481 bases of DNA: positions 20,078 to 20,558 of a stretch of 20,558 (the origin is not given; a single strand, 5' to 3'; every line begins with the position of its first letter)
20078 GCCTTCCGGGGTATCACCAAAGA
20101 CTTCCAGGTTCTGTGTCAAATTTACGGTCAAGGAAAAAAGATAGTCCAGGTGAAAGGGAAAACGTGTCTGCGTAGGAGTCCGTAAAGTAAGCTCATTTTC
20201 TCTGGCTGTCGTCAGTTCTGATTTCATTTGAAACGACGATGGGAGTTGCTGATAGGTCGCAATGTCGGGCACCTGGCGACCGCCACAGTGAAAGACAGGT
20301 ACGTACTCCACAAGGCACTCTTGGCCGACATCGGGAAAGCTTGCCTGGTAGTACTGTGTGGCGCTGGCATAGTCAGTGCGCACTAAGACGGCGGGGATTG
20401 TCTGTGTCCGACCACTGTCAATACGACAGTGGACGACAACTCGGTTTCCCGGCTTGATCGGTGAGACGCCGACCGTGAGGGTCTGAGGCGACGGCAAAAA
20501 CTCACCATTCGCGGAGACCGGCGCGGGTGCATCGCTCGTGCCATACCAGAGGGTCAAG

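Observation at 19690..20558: Composite ORF upstream of the encapsulin gene: AT-rich DUF3237 cassette fused in-frame to a GC-rich leader, with a sharp compositional boundary at an internal ATG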

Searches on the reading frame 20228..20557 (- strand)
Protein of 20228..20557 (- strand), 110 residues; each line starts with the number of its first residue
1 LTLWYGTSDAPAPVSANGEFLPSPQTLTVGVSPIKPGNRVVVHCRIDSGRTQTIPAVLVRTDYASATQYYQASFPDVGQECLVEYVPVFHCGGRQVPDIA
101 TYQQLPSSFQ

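Call 48: search_protein_representatives(alignment_id=A2)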
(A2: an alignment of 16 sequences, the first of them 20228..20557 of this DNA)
Query: 16 sequences, 116 profile positions. Proteins with E-value up to 0.001 (for the whole library): 414; up to 1e-10: 285; up to 1e-30: 57. The best 150 are listed.
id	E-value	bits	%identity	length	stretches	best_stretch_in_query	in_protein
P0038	1.3e-46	173.4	-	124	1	1-116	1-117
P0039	4.2e-45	168.5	-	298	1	1-115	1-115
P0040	4.6e-42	158.7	-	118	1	1-116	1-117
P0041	6.9e-42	158.2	-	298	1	1-116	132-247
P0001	5.0e-40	152.2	-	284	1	8-116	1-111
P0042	1.1e-38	147.9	-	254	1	1-116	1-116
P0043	2.2e-38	146.8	-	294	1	1-116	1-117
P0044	7.0e-37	142.0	-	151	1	2-116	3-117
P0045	4.5e-36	139.4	-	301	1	2-116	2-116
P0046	8.0e-36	138.6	-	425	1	2-116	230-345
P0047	1.2e-35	138.0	-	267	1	1-116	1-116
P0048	1.6e-35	137.7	-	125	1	1-116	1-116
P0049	2.0e-35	137.3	-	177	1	1-116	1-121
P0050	3.4e-35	136.6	-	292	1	2-116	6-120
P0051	5.3e-35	135.9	-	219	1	2-115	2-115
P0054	1.2e-34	134.8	-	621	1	1-116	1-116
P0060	2.7e-33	130.4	-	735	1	1-116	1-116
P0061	3.1e-33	130.3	-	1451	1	1-116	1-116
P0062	3.1e-33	130.3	-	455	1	1-116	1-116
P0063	3.5e-33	130.1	-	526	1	1-109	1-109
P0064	7.2e-33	129.1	-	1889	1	1-115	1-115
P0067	1.6e-32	128.0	-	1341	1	1-115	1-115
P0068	2.6e-32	127.3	-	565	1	1-115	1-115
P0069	3.1e-32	127.0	-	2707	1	4-116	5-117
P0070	5.3e-32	126.3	-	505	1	1-116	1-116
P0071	5.8e-32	126.2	-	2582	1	1-112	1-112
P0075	9.3e-32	125.5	-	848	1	1-116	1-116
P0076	9.5e-32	125.5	-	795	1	1-115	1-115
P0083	2.6e-31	124.1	-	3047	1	1-116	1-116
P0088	4.5e-31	123.3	-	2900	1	1-116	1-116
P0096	4.9e-30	119.9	-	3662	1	1-116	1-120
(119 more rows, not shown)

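Call 49: predict_structure(alignment_id=A2)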
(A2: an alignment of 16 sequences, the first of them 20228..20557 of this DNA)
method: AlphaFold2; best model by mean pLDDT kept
length: 110 residues; sequences in the alignment: 16
mean_pLDDT: 93.0   pTM: 0.84
mean pLDDT of the five models: 93.0, 92.9, 92.4, 91.3, 91.4
residues with pLDDT >= 90: 85; 70-90: 25; 50-70: 0; < 50: 0
segments of 3 or more residues with pLDDT < 50: none
pLDDT, mean of each block of 10 residues (from residue 1): 95 85 92 96 94 97 97 88 95 91 92
secondary structure, 60 per line:
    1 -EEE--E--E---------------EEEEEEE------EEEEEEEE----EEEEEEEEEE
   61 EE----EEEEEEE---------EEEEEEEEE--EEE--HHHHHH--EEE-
elements in order: E2-4 E26-32 E39-46 E51-62 E67-73 E83-91 E94-96 H99-104 E107-109

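Call 50: find_homologous_proteins(query=A2, max_evalue=0.00001)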
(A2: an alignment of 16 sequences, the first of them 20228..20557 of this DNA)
Query A2 (16 sequences) (110 aa, profile of the alignment): 72 proteins with E <= 0.00001 among 1361 candidates.
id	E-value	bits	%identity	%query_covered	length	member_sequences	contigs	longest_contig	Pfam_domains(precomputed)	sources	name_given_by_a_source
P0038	4.1e-46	173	39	100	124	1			-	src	-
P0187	5.3e-41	157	45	100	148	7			-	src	-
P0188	2.6e-38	148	44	100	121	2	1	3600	-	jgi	jgi:hypothetical protein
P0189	9.0e-38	147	46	100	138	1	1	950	-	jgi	jgi:hypothetical protein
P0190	1.4e-37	146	40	100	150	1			-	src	-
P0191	3.5e-37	145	45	100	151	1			-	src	-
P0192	3.9e-37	144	43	100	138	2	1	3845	-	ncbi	-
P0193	7.9e-37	143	43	100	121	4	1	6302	-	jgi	jgi:hypothetical protein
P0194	1.7e-36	142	45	99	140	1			-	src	-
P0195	2.2e-36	142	39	100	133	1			-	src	-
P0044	2.2e-36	142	40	100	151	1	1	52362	-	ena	-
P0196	2.2e-36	142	46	100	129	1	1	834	-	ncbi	-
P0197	7.6e-36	140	42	100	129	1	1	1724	-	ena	-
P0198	1.7e-35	139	44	100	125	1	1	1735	-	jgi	jgi:hypothetical protein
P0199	2.2e-35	139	41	100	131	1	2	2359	-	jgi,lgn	jgi:hypothetical protein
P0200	2.8e-35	138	44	100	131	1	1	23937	-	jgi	jgi:hypothetical protein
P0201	2.9e-35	138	42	99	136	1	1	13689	-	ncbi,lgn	-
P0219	3.4e-28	116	38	99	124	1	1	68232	-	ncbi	-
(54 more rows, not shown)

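Call 52: search_protein_families(library=pfam, proteins=[P0054, P0060, P0061, P0062, P0063, P0068, P0070, P0075, P0076, P0046], max_evalue=0.00001)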
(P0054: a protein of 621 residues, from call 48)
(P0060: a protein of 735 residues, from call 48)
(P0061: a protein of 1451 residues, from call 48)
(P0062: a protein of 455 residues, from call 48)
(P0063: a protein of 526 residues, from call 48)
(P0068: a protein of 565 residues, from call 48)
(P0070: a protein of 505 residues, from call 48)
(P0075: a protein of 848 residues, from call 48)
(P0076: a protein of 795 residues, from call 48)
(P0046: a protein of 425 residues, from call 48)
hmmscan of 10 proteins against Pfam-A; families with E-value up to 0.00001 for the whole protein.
P0054 (621 aa): 0 families

P0060 (735 aa): 0 families

P0061 (1451 aa): 1 family
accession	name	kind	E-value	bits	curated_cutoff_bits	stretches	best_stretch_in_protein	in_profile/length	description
PF18276.7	TcA_TcB_BD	-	1.4e-28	100.2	25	1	1022-1185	9-173/287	Tc toxin complex TcA C-terminal TcB-binding domain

P0062 (455 aa): 0 families

P0063 (526 aa): 0 families

P0068 (565 aa): 2 families
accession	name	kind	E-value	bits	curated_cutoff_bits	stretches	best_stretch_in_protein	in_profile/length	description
PF17957.7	Big_7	-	1.6e-13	51.5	24.1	1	355-432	1-70/70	Bacterial Ig domain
PF09136.16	Glucodextran_B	-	1.4e-08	35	27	0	355-440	1-71/83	Glucodextranase, domain B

P0070 (505 aa): 0 families

P0075 (848 aa): 0 families

P0076 (795 aa): 1 family
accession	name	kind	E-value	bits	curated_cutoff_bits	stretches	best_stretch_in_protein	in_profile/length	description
PF03538.19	VRP1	-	2.6e-06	27.6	22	1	289-425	12-144/328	Salmonella virulence plasmid 28.1kDa A protein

P0046 (425 aa): 0 families

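Call 53: search_protein_families(library=pfam, proteins=[P0064, P0067, P0069, P0083, P0041], max_evalue=0.00001)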
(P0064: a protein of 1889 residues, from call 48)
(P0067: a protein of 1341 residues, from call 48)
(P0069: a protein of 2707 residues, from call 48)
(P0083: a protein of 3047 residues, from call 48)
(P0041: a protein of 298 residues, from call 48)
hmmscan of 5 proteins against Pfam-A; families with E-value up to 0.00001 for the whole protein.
P0064 (1889 aa): 0 families

P0067 (1341 aa): 2 families
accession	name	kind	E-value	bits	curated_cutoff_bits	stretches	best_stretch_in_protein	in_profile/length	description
PF17957.7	Big_7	-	3e-11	44.2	24.1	0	285-361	1-70/70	Bacterial Ig domain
PF20220.3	ABC_toxin_N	-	4.1e-07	30.2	27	1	902-1032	8-121/122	ABC toxin N-terminal region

P0069 (2707 aa): 2 families
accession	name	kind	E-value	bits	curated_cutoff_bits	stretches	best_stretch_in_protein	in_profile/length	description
PF18276.7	TcA_TcB_BD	-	1.5e-57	195.3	25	1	2245-2537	1-287/287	Tc toxin complex TcA C-terminal TcB-binding domain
PF20220.3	ABC_toxin_N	-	2.7e-12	47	27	1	1164-1267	23-121/122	ABC toxin N-terminal region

P0083 (3047 aa): 2 families
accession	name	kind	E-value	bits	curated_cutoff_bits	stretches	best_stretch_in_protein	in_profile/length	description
PF18276.7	TcA_TcB_BD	-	6.1e-64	216.3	25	1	2593-2873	1-287/287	Tc toxin complex TcA C-terminal TcB-binding domain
PF20220.3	ABC_toxin_N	-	1.5e-15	57.5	27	1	1173-1289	8-121/122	ABC toxin N-terminal region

P0041 (298 aa): 0 families

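Call 59: find_encoding_contigs(protein=P0044, flank=8000, max_places=1)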
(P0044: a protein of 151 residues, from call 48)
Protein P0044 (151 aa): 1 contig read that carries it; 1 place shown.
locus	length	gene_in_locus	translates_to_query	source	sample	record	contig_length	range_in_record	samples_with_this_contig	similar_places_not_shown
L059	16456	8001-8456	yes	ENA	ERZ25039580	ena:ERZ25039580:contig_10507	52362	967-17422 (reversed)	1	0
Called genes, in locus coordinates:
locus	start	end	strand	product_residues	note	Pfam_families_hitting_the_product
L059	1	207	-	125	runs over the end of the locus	PF00532:Peripla_BP_1 (weak), PF13377:Peripla_BP_3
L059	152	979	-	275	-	PF00356:LacI (weak)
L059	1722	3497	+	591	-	-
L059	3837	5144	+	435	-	PF00211:Guanylate_cyc, PF13191:AAA_16, PF13401:AAA_22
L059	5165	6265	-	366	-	-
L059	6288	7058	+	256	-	-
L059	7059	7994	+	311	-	PF05065:Phage_capsid (faint), PF04454:Linocin_M18 (weak)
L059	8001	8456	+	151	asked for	-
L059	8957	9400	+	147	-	-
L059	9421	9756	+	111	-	-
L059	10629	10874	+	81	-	-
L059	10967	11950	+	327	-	PF00348:polyprenyl_synt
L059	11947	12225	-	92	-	PF00441:Acyl-CoA_dh_1, PF08028:Acyl-CoA_dh_2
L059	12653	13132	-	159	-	PF02771:Acyl-CoA_dh_N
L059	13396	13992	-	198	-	-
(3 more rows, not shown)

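Call 60: find_encoding_contigs(protein=P0219, flank=8000, max_places=1)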
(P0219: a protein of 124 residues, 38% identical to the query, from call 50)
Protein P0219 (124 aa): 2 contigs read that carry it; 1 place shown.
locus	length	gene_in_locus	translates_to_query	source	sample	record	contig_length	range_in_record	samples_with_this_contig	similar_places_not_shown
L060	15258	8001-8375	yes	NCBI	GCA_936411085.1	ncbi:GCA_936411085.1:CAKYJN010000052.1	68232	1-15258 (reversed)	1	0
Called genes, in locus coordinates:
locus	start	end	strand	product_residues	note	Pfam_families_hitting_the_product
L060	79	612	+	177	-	-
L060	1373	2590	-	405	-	PF07690:MFS_1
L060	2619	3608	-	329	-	PF01408:GFO_IDH_MocA, PF22725:GFO_IDH_MocA_C3, PF02894:GFO_IDH_MocA_C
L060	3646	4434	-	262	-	PF01261:AP_endonuc_2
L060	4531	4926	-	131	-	PF13924:Lipocalin_5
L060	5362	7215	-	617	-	PF13520:AA_permease_2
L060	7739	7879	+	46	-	-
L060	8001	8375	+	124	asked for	-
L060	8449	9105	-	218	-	PF00857:Isochorismatase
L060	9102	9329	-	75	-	-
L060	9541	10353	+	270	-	PF12833:HTH_18, PF00165:HTH_AraC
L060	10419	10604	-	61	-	-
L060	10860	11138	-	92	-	-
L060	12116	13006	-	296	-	PF00126:HTH_1, PF03466:LysR_substrate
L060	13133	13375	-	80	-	-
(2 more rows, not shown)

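Call 64: search_dna_similar(query=window:20228-20557:-, collection=plasmids, mode=protein, max_evalue=0.001, max_rows=30)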
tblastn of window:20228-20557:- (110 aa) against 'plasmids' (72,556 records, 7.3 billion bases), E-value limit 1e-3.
Records with a match: 1; places in all: 1; records where one place covers at least 80% of the query: 0.
Best place of each record, by identity: <60% 1.
By first word of the organism name: Streptomyces 1.
By predicted mobility (MOB-suite, as given by PLSDB): non-mobilizable 1.
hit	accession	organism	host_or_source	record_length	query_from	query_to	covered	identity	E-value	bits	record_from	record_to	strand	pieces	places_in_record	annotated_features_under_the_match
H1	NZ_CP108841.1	Streptomyces chartreusis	-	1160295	1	72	65%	36.0%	5e-4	44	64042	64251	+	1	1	none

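Call 65: get_annotated_region(hit=H1, flank=8000)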
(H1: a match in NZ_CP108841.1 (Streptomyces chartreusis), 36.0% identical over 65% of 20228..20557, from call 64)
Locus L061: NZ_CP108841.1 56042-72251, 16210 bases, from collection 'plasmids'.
description: Streptomyces chartreusis strain NBC_00851 plasmid unnamed1, complete sequence
organism: Streptomyces chartreusis (NCBI taxid 1969)
taxonomy: Bacteria; Actinomycetota; Actinomycetes; Kitasatosporales; Streptomycetaceae; Streptomyces; Streptomyces chartreusis
host: -; source: -; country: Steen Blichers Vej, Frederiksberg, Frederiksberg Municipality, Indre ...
typing (MOB-suite, as given by PLSDB): non-mobilizable
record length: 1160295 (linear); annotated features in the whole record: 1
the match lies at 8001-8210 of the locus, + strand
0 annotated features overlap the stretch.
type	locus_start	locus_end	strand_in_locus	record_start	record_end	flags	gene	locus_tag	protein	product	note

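Call 67: find_related_loci(query=A2, collection=viral_contigs, flank=8000)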
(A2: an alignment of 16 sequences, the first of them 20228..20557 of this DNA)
Query A2 (110 aa) in viral_contigs; peptide patterns used: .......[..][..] (x = any residue, [..] = any of these).
6 stretches matched a pattern, but none encodes a relative of the query by tblastn (E <= 1e-3).

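Call 68: find_encoding_contigs(protein=P0200, flank=8000, max_places=2)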
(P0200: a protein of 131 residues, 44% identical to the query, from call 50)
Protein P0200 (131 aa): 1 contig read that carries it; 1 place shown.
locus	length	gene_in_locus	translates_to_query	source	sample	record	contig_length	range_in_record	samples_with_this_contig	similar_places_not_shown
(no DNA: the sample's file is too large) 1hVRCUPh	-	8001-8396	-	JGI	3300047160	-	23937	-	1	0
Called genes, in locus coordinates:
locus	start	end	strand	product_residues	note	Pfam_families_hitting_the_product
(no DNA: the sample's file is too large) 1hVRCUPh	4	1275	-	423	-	PF00069:Pkinase, PF07714:PK_Tyr_Ser-Thr, PF01636:APH (faint), PF00027:cNMP_binding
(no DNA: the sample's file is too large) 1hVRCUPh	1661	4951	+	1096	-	PF00211:Guanylate_cyc, PF13191:AAA_16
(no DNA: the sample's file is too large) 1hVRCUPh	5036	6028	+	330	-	PF11578:DUF3237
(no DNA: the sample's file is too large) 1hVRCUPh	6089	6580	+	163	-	-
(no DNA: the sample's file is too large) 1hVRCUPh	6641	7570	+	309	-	PF04454:Linocin_M18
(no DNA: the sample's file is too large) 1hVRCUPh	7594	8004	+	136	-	-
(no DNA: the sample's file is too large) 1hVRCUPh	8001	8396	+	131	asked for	-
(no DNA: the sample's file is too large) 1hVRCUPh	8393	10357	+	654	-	PF01266:DAO (weak), PF07992:Pyr_redox_2 (faint), PF13450:NAD_binding_8, PF01593:Amino_oxidase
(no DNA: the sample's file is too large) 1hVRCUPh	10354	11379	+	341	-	PF00348:polyprenyl_synt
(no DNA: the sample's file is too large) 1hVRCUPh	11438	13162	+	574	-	PF00128:Alpha-amylase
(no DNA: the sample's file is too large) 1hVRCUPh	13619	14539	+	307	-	?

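Call 69: find_encoding_contigs(protein=P0201, flank=8000, max_places=2)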
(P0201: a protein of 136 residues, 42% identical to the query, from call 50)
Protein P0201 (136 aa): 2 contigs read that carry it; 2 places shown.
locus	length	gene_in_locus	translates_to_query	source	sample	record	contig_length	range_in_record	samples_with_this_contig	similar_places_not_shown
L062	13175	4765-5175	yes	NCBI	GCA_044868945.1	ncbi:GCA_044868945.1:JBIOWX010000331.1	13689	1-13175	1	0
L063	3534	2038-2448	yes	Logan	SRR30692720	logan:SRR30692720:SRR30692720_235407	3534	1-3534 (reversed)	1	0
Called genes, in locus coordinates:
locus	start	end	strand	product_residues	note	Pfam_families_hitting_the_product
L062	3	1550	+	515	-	?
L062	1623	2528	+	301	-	PF11578:DUF3237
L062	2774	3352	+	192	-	-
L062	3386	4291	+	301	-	PF04454:Linocin_M18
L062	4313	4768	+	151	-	-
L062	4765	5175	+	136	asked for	-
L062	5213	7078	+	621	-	PF00070:Pyr_redox (faint), PF01266:DAO (weak), PF07992:Pyr_redox_2 (faint), PF13450:NAD_binding_8, PF01593:Amino_oxidase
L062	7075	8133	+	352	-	PF00348:polyprenyl_synt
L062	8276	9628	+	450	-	PF00069:Pkinase, PF07714:PK_Tyr_Ser-Thr, PF00027:cNMP_binding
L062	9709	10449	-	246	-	PF13091:PLDc_2 (faint)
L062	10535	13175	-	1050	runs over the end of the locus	?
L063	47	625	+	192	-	-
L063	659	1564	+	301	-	PF04454:Linocin_M18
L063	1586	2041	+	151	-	-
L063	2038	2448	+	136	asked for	-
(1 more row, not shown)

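Call 73: search_solved_structures(query=A2, max_evalue=1)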
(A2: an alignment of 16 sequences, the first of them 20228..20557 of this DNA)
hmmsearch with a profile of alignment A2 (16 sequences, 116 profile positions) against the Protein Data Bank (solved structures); distinct sequences matched with E-value up to 1: 0.

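Call 82: fold_search(model_id=the predicted structure, library=viral)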
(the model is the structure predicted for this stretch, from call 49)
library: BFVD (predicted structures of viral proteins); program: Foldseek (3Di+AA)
matches with E <= 10: 774; with E <= 0.001: 0
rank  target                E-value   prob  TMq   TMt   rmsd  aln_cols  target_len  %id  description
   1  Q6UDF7                3.1e-02  0.91  0.38  0.07   5.3       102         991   11  Uncharacterized protein sORF2 [Psittacid herpesvirus 1 (isolate Amazon parrot/-/97-0001/1997)]
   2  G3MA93                3.5e-02  0.97  0.41  0.07   4.1        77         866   10  Gp352 [Bacillus phage G]
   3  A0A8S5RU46            3.9e-02  0.84  0.31  0.20   6.9       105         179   16  (no name in the UniProt tables at hand)
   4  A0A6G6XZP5            5.7e-02  0.97  0.49  0.41   7.8       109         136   11  (no name in the UniProt tables at hand)
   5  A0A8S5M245            6.0e-02  0.82  0.36  0.13   5.6        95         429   15  Uncharacterized protein [Siphoviridae sp. cttDR14]
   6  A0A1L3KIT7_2          6.0e-02  0.80  0.42  0.07  10.8       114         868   13  (no name in the UniProt tables at hand)
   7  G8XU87                6.7e-02  0.98  0.45  0.15   3.6        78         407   14  Membrane protein A13 [Aotine betaherpesvirus 1]
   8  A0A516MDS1            7.1e-02  0.72  0.35  0.29   6.6       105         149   14  (no name in the UniProt tables at hand)
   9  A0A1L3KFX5            8.0e-02  0.87  0.38  0.21   5.5        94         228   12  (no name in the UniProt tables at hand)
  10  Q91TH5                8.4e-02  0.85  0.37  0.22   5.2        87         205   10  T121.5 [Tupaiid herpesvirus 1 (strain 1)]
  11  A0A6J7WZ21            8.9e-02  0.97  0.40  0.38   3.8        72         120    6  Uncharacterized protein [uncultured Caudovirales phage]
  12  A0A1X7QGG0            9.4e-02  0.99  0.47  0.06   4.3        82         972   16  (no name in the UniProt tables at hand)
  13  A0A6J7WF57            1.0e-01  0.90  0.42  0.12   5.7       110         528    4  Uncharacterized protein [uncultured Caudovirales phage]
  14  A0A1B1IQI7            1.0e-01  0.75  0.42  0.15   7.6       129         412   11  (no name in the UniProt tables at hand)
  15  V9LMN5                1.4e-01  0.80  0.35  0.14   5.0        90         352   14  Membrane glycoprotein UL119 [Human cytomegalovirus]
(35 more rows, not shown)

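Call 90: list_cluster_members(proteins=[P0061, P0064, P0067, P0069, P0071, P0083, P0088, P0096, P0054, P0060])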
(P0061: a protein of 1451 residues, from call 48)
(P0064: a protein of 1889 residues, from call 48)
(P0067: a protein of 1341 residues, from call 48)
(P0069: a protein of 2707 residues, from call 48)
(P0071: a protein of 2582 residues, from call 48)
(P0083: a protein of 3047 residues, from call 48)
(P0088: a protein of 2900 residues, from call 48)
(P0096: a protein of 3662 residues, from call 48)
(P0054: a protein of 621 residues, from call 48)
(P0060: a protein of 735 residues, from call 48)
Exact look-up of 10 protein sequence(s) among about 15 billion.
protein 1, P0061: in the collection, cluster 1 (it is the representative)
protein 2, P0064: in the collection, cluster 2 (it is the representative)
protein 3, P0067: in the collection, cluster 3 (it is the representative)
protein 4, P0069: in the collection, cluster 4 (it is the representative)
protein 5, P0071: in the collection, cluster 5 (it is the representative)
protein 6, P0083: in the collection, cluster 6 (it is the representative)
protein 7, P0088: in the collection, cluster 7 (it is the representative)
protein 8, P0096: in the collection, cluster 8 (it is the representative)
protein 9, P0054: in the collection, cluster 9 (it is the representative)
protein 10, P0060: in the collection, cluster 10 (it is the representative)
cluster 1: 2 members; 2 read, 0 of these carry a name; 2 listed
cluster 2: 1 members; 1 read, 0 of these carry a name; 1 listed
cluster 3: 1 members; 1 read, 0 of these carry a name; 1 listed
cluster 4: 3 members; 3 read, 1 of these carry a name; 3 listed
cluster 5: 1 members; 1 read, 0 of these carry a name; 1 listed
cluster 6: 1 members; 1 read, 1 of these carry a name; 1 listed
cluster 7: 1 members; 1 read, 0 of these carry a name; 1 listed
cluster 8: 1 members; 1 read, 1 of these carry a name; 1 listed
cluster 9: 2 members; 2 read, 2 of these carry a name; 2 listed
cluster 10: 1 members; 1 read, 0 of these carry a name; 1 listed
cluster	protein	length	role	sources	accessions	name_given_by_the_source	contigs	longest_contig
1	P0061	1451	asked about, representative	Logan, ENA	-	-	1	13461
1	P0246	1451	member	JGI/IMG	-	-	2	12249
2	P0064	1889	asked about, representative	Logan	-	-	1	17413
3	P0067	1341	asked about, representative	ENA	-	-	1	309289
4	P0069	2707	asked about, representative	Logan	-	-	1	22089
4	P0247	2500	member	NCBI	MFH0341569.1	MAG: neuraminidase-like domain-containing protein [Chromatiales bacterium]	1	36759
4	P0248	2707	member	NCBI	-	-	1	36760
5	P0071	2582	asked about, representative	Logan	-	-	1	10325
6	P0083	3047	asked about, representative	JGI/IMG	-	hypothetical protein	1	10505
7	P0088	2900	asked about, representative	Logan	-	-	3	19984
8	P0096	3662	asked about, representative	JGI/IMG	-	hypothetical protein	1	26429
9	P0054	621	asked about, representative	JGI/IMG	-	hypothetical protein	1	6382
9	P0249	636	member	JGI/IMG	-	hypothetical protein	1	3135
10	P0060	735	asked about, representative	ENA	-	-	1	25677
